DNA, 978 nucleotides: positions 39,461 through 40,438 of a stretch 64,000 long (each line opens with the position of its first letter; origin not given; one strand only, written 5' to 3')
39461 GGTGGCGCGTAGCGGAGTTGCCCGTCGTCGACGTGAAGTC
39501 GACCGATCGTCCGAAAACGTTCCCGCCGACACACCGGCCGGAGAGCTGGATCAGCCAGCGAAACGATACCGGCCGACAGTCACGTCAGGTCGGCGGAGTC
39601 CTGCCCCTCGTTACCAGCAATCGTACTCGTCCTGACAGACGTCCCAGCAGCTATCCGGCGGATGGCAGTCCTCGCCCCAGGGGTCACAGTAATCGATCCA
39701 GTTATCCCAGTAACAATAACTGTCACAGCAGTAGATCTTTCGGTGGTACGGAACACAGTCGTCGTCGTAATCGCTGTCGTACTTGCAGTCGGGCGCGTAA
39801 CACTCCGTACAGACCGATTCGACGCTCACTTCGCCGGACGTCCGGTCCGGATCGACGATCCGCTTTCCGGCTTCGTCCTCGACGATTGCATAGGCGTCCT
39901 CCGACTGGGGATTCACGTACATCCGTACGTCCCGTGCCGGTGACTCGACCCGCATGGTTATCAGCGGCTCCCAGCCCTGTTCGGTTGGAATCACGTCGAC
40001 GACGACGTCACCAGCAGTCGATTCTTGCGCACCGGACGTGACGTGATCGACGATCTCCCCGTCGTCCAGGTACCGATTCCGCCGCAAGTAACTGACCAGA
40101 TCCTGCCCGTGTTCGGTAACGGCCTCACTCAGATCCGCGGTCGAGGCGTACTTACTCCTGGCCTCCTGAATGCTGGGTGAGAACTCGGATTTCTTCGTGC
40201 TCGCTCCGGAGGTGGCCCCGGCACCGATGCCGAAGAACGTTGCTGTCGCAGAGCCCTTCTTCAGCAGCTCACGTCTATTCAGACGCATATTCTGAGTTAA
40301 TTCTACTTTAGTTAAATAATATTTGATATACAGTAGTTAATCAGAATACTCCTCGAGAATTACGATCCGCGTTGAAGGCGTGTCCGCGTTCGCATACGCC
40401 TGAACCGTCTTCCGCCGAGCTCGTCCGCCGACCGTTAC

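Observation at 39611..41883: Candidate new halocin-type locus: Tat precursor with a 12-Cys acidic C-terminal peptide, next to an MFS transporter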

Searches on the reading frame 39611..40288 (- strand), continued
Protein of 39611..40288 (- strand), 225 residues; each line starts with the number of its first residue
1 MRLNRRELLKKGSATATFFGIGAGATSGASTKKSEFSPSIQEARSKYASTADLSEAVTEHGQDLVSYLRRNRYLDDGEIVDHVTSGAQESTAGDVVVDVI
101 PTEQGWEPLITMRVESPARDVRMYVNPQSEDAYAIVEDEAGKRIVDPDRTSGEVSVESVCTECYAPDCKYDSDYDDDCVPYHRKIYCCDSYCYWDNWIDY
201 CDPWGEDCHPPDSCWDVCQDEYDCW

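Call 64: list_cluster_members(proteins=[P0016, P0018, P0019, P0021, P0022, P0002, P0004, P0007, P0020, P0001])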
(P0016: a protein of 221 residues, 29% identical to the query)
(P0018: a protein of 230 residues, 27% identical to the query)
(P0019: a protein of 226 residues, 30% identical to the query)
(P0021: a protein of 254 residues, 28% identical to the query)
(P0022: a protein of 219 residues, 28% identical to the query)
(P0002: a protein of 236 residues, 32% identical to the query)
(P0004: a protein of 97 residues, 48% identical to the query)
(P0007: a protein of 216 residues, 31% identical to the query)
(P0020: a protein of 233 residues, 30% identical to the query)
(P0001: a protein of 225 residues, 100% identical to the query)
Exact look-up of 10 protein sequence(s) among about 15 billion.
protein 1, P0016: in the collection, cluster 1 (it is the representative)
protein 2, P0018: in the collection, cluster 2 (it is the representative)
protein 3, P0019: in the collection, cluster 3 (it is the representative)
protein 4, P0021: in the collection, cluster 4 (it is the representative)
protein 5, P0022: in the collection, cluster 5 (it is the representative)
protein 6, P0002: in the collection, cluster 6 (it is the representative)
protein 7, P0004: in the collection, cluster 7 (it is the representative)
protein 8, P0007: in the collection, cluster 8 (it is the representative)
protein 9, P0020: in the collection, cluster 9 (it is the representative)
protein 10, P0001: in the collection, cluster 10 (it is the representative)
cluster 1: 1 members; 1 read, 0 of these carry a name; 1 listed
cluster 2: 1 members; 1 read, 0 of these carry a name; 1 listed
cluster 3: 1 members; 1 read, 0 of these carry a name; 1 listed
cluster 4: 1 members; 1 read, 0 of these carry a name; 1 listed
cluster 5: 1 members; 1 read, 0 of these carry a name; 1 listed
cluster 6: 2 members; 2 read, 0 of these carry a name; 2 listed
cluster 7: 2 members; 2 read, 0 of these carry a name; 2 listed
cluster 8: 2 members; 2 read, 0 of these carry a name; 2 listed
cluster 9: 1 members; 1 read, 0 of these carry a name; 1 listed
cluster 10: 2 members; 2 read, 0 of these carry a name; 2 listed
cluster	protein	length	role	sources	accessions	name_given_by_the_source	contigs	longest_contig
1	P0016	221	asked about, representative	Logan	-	-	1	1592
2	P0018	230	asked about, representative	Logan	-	-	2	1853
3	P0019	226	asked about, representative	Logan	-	-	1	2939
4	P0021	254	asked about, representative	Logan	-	-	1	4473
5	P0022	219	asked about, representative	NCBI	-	-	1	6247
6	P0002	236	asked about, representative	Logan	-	-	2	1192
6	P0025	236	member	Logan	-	-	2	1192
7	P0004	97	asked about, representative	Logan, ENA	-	-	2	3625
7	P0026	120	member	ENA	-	-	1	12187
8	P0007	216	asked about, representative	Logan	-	-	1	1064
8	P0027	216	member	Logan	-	-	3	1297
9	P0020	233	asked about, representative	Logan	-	-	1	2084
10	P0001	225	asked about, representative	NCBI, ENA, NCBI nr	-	-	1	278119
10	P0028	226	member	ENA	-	-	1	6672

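Call 65: find_encoding_contigs(protein=P0026, flank=10000, max_places=3)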
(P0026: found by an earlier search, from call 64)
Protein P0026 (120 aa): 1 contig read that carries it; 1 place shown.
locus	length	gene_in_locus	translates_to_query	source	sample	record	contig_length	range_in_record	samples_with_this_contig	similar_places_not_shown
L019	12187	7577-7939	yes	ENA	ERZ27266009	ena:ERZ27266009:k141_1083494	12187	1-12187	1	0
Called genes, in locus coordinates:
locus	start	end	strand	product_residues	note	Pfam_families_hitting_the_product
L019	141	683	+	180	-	PF08939:Bles03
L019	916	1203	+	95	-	PF04014:MazE_antitoxin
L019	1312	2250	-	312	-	PF00398:RrnaAD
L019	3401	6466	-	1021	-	PF07940:Hepar_II_III_C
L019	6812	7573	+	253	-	PF01557:FAA_hydrolase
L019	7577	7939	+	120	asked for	-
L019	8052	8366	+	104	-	-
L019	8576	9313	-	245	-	PF03328:HpcH_HpaI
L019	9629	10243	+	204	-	PF04143:Sulf_transp (weak)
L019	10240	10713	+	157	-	PF20398:DUF6691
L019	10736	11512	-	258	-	-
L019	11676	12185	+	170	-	?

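Call 66: find_encoding_contigs(protein=P0028, flank=10000, max_places=3)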
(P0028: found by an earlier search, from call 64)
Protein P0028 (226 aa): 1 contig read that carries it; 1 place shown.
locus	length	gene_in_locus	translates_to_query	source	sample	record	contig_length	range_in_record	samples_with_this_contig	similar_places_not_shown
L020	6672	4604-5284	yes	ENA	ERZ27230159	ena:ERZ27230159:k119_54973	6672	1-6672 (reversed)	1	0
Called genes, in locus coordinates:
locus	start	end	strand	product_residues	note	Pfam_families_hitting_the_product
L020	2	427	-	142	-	?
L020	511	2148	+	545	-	PF00890:FAD_binding_2 (weak), PF01266:DAO, PF01593:Amino_oxidase, PF07992:Pyr_redox_2 (faint), PF12831:FAD_oxidored (faint), PF13450:NAD_binding_8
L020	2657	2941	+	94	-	PF02518:HATPase_c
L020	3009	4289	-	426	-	PF06779:MFS_4 (faint), PF00083:Sugar_tr (weak), PF07690:MFS_1, PF12832:MFS_1_like, PF07690:MFS_1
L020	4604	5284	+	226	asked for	-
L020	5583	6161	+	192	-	PF23382:DUF7097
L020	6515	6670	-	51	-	?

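Call 67: find_encoding_contigs(protein=P0012, flank=10000, max_places=3)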
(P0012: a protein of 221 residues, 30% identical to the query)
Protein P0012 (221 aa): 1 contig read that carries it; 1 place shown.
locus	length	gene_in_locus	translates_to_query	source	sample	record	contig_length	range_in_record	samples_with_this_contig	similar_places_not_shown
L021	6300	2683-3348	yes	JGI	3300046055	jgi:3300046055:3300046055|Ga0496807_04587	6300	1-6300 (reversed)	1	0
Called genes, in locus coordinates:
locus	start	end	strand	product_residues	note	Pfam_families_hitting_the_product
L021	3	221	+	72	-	?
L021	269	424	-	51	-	-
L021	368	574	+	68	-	-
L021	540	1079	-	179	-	PF08350:FilR1_middle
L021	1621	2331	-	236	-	PF26236:DUF8054_N, PF26238:DUF8054_M, PF26237:DUF8054_C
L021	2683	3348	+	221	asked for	-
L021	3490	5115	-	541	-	PF13231:PMT_2, PF26681:Agl23_C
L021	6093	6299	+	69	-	?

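Call 68: find_encoding_contigs(protein=P0022, flank=10000, max_places=3)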
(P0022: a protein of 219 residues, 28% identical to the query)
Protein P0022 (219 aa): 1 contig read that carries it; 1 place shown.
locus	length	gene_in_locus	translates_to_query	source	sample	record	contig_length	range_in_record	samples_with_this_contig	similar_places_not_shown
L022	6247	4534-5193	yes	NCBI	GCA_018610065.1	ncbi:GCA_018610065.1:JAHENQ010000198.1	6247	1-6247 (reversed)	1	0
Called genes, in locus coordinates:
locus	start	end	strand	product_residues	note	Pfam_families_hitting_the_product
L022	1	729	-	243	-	?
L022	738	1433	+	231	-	-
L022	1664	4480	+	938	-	PF00005:ABC_tran (weak), PF02463:SMC_N (faint), PF00005:ABC_tran, PF13304:AAA_21, PF08352:oligo_HPY, PF00005:ABC_tran, PF08352:oligo_HPY, PF26679:DUF8228, +2 more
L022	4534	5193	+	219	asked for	-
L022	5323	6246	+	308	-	?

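Call 78: fold_search(model_id=the predicted structure, library=viral)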
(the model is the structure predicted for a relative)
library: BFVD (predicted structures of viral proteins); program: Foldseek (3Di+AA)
matches with E <= 10: 772; with E <= 0.001: 0
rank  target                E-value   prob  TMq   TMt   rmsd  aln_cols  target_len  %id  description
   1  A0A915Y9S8            5.6e-02  0.51  0.20  0.33  15.0       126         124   13  (no name in the UniProt tables at hand)
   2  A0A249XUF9            1.2e-01  0.30  0.19  0.08  11.3       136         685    7  Endopeptidase tail [Enterococcus phage phiSHEF2]
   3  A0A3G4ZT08            1.7e-01  0.21  0.14  0.25  13.9        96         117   12  Uncharacterized protein [Dasosvirus sp.]
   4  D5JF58                1.9e-01  0.08  0.14  0.16  24.5       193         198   11  Uncharacterized protein [Klebsiella phage KP15]
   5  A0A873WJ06            2.5e-01  0.15  0.13  0.22  16.1       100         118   13  (no name in the UniProt tables at hand)
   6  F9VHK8                2.8e-01  0.33  0.18  0.08  10.5       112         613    6  (no name in the UniProt tables at hand)
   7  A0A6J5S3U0            2.8e-01  0.30  0.18  0.18   5.2        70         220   18  Uncharacterized protein [uncultured Caudovirales phage]
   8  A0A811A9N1            2.9e-01  0.09  0.15  0.10  16.2       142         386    9  (no name in the UniProt tables at hand)
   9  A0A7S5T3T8            3.2e-01  0.30  0.18  0.31  12.4        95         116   19  (no name in the UniProt tables at hand)
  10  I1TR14                3.2e-01  0.11  0.11  0.16  13.3       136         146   10  (no name in the UniProt tables at hand)
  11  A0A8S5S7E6            3.4e-01  0.08  0.13  0.12  23.6       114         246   12  Zinc-ribbon domain protein [Myoviridae sp. ctnzH2]
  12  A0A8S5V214            3.6e-01  0.13  0.20  0.25  18.4       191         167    5  Uncharacterized protein [Myoviridae sp. ctJ2i1]
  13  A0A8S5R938            3.8e-01  0.54  0.18  0.34   5.7        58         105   10  Uncharacterized protein [virus sp. ctDYl1]
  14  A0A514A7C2            3.8e-01  0.06  0.12  0.07  20.5       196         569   12  (no name in the UniProt tables at hand)
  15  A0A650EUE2            4.0e-01  0.18  0.18  0.12  13.8       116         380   10  (no name in the UniProt tables at hand)
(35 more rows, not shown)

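Call 91: search_protein_families(library=phrogs, proteins=[P0001, P0004], max_evalue=0.1)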
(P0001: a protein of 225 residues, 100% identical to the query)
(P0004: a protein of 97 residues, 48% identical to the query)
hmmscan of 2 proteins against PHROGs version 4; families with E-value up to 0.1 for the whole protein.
P0001 (225 aa): 1 family
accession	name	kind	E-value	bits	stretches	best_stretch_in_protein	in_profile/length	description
phrog_37077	-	unknown function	0.019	16.3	1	36-75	26-65/76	-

P0004 (97 aa): 0 families

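Call 92: search_protein_families(library=padloc, proteins=[P0001, P0004], max_evalue=0.1)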
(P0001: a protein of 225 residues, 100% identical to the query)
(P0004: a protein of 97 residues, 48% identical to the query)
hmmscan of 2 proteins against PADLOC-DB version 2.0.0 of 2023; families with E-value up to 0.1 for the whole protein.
P0001 (225 aa): 0 families

P0004 (97 aa): 0 families

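Call 99: find_related_loci(query=P0001, collection=viral_contigs, flank=8000)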
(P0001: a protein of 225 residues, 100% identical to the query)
Query P0001 (225 aa) in viral_contigs; peptide patterns used: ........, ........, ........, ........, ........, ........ (x = any residue, [..] = any of these).
4 stretches matched a pattern, but none encodes a relative of the query by tblastn (E <= 1e-3).

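Call 100: find_related_loci(query=P0017, collection=viral_contigs, flank=8000)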
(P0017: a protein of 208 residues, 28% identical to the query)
Query P0017 (208 aa) in viral_contigs; peptide patterns used: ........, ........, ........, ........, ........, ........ (x = any residue, [..] = any of these).
7 stretches matched a pattern, but none encodes a relative of the query by tblastn (E <= 1e-3).

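Call 102: search_protein_families(library=pfam, proteins=[L021:1621-2331:-, L003:1173-1487:+, L008:1468-1722:+, L022:5323-6246:+, L017:1231-2082:+, L022:738-1433:+], max_evalue=0.01)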
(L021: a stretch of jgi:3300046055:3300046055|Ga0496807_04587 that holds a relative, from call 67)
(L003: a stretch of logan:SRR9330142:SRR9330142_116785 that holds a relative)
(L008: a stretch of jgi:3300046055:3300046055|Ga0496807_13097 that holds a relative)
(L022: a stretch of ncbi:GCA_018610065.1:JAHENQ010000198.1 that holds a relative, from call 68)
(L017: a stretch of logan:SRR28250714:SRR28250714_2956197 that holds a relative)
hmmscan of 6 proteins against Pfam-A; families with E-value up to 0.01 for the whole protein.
L021:1621-2331:- (236 aa): 0 families

L003:1173-1487:+ (104 aa): 0 families

L008:1468-1722:+ (84 aa): 1 family
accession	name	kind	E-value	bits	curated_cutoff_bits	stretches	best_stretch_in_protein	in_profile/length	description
PF00344.25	SecY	-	5.2e-05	23.2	32.2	1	24-64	265-306/306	SecY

L022:5323-6246:+ (308 aa): 2 families
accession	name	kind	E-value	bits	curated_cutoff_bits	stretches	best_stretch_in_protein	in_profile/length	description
PF00496.27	SBP_bac_5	-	1.6e-40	139.8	32.4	1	93-308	6-208/368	Bacterial extracellular solute-binding proteins, family 5 Middle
PF10518.14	TAT_signal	-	2e-05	24.7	22.7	1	7-24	2-19/21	TAT (twin-arginine translocation) pathway signal sequence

L017:1231-2082:+ (284 aa): 2 families
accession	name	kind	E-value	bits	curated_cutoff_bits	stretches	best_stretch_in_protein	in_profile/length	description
PF19300.4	BPD_transp_1_N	-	1.2e-13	51.7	23.8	1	11-79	5-73/114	Binding-prot-dependent transport system membrane comp, N-term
PF00528.27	BPD_transp_1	-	0.00037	20.7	26.4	1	128-230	1-66/184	Binding-protein-dependent transport system inner membrane component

L022:738-1433:+ (231 aa): 0 families

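Call 124: search_protein_families(library=ncbifam, proteins=[P0004, P0012, P0020], max_evalue=0.1)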
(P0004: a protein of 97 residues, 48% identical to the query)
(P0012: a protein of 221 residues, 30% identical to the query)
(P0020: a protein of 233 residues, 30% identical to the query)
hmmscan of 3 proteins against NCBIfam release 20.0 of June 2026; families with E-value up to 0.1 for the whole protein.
P0004 (97 aa): 0 families

P0012 (221 aa): 1 family
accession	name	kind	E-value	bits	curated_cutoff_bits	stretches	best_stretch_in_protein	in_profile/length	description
TIGR01409.1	TAT_signal_seq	domain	0.021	15.1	16.7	1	14-42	1-29/29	twin-arginine translocation signal domain-containing protein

P0020 (233 aa): 3 families
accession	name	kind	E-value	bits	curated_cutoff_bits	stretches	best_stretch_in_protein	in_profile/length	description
TIGR01409.1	TAT_signal_seq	domain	0.0012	19.1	16.7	1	29-54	1-29/29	twin-arginine translocation signal domain-containing protein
TIGR02811.1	formate_TAT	hypoth_equivalog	0.0025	18.1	48.45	1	26-65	6-45/66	formate dehydrogenase region TAT target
TIGR01412.1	tat_substr_1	equivalog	0.068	12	428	1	23-71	2-51/420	iron uptake transporter deferrochelatase/peroxidase subunit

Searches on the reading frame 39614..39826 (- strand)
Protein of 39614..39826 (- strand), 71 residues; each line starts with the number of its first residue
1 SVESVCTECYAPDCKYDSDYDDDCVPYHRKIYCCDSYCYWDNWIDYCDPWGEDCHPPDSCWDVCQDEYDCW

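Call 15: search_protein_families(library=pfam, proteins=[window:39614-39826:-], max_evalue=10)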
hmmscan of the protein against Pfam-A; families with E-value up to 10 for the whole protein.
seq(71 aa): 0 families

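Call 16: search_protein_families(library=ncbifam, proteins=[window:39614-39826:-], max_evalue=10)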
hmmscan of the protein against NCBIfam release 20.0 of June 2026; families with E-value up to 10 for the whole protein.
seq(71 aa): 0 families

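Call 88: predict_structure(alignment_id=A3)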
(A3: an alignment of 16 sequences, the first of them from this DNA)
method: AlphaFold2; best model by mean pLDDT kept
length: 68 residues; sequences in the alignment: 16
mean_pLDDT: 83.3   pTM: 0.67
mean pLDDT of the five models: 83.3, 80.7, 69.2, 66.4, 64.9
residues with pLDDT >= 90: 29; 70-90: 29; 50-70: 9; < 50: 1
segments of 3 or more residues with pLDDT < 50: none
pLDDT, mean of each block of 10 residues (from residue 1): 88 74 89 93 80 89 66
secondary structure, 60 per line:
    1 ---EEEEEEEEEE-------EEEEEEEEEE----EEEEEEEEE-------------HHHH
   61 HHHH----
elements in order: E4-13 E21-30 E35-43 H57-64

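Call 90: find_homologous_proteins(query=A3, max_evalue=0.01)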
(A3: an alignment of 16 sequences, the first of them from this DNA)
Query A3 (16 sequences): 9 candidates shared short words with the query, none scored E <= 0.01.

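Call 93: fold_search(model_id=the predicted structure, library=pdb)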
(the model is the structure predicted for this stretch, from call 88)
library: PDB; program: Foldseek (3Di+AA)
matches with E <= 10: 32; with E <= 0.001: 0
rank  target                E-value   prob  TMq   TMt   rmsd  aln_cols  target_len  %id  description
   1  3ul5_C                2.7e+00  0.21  0.39  0.35   2.7        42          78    7  Saccharum officinarum canecystatin-1 in space group C2221 (released 2012-11-28)
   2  3ul6_A                3.0e+00  0.21  0.41  0.37   3.2        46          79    6  Saccharum officinarum canecystatin-1 in space group P6422 (released 2012-12-12)
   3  2q3a_B                3.6e+00  0.06  0.25  0.16  10.0        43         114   12  Crystal Structure of Rhesus Macaque CD8 Alpha-Alpha Homodimer (released 2008-06-17)
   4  2q3a_A                3.8e+00  0.06  0.25  0.16  10.0        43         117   12  Crystal Structure of Rhesus Macaque CD8 Alpha-Alpha Homodimer (released 2008-06-17)
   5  3ul5_A                4.0e+00  0.21  0.43  0.37   2.9        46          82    6  Saccharum officinarum canecystatin-1 in space group C2221 (released 2012-11-28)
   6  2hp4_A                4.0e+00  0.06  0.24  0.16  10.8        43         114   12  Computational design and crystal structure of an enhanced affinity mutant human CD8-alpha-alpha co-receptor (released 2007-02-06)
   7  3ul5_B                4.3e+00  0.09  0.34  0.30   4.3        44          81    7  Saccharum officinarum canecystatin-1 in space group C2221 (released 2012-11-28)
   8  7umg_D                4.6e+00  0.05  0.25  0.16   9.7        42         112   14  Crystal structure of human CD8aa-MR1-Ac-6-FP complex (released 2022-08-03)
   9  1cd8                  4.6e+00  0.05  0.26  0.17  10.9        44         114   11  CRYSTAL STRUCTURE OF A SOLUBLE FORM OF THE HUMAN T CELL CO-RECEPTOR CD8 AT 2.6 ANGSTROMS RESOLUTION (released 1994-01-31)
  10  9wpo_C                5.1e+00  0.02  0.20  0.09   6.5        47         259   13  Crystal structure of the nitrilase superfamily protein CJ1056C from Campylobacter jejuni in space group P21 (released 2025-10-08)
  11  3ul5_D                5.4e+00  0.10  0.37  0.32   3.4        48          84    6  Saccharum officinarum canecystatin-1 in space group C2221 (released 2012-11-28)
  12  5edx_A                5.4e+00  0.04  0.24  0.16   2.2        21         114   19  Crystal structure of swine CD8aa homodimer (released 2016-09-14)
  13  3lbf_D                6.5e+00  0.06  0.27  0.10   1.6        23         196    9  Crystal structure of Protein L-isoaspartyl methyltransferase from Escherichia coli (released 2010-09-08)
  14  8xb5_A                6.5e+00  0.03  0.25  0.05  14.8        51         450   18  Portal protein of SH-Ab15497 (released 2024-12-11)
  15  8xb6_G                6.5e+00  0.02  0.20  0.05   9.3        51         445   16  Portal-vertex of SH-Ab15497 in C1 symmetry (released 2024-12-11)
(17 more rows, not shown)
